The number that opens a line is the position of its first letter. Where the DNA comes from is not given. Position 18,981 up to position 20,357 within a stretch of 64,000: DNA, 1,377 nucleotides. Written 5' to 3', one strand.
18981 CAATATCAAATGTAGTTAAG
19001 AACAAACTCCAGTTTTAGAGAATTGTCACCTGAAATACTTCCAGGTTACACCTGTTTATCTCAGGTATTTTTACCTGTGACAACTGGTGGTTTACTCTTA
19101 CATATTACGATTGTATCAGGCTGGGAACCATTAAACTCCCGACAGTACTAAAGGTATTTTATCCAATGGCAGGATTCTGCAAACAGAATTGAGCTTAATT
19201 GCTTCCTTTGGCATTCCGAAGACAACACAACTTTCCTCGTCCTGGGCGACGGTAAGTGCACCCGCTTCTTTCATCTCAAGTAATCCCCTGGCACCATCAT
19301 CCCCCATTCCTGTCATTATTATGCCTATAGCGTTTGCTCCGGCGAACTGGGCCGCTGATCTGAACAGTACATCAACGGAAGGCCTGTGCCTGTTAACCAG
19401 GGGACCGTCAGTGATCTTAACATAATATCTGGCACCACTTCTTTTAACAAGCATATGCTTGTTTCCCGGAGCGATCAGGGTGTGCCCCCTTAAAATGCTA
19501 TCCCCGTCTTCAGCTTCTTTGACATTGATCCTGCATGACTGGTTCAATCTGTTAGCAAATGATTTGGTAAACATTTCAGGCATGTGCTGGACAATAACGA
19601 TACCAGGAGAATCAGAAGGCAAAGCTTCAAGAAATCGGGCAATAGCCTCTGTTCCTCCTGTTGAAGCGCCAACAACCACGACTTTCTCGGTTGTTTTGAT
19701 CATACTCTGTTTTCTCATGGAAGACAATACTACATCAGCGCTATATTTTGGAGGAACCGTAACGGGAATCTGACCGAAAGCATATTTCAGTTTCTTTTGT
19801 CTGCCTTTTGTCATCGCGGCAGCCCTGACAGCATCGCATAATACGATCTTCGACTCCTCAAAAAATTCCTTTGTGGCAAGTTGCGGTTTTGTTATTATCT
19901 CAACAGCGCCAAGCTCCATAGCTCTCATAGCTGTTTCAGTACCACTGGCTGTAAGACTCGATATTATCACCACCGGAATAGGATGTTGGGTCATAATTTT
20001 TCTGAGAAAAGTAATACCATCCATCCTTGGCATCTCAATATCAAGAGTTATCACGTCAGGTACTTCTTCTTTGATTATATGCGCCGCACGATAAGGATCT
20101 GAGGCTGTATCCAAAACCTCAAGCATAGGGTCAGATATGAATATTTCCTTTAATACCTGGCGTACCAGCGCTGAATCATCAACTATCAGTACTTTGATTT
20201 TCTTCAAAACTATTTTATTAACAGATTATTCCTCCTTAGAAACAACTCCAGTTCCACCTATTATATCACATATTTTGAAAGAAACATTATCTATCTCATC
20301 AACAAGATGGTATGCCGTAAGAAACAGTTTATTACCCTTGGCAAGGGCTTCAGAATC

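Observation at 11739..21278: Two paralogous proteins of unrecognised family embedded next to the adaptation enzymes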

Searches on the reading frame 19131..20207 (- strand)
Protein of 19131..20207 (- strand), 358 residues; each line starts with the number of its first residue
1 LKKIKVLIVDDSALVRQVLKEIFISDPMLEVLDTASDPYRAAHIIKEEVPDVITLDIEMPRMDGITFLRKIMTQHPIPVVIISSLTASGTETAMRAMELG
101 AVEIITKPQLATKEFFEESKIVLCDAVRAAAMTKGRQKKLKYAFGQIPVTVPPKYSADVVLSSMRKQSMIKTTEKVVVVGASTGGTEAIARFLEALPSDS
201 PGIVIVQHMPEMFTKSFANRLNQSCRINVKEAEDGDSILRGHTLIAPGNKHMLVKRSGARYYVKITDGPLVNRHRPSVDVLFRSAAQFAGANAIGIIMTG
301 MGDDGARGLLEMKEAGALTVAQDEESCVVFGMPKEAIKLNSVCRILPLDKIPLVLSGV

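Call 6: search_protein_families(library=pfam, proteins=[window:19131-20207:-], max_evalue=0.01)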
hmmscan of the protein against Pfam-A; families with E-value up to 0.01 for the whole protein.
window:19131-20207:- (358 aa): 2 families
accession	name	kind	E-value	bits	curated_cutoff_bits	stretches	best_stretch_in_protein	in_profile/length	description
PF01339.22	CheB_methylest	-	4.9e-70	235.2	24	1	177-352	1-171/174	CheB methylesterase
PF00072.30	Response_reg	-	4.1e-24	85.3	30.2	1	6-109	1-101/111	Response regulator receiver domain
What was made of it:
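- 19131..20207 (-): CheB (REC + methylesterase), immediately downstream of B. Call 6.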
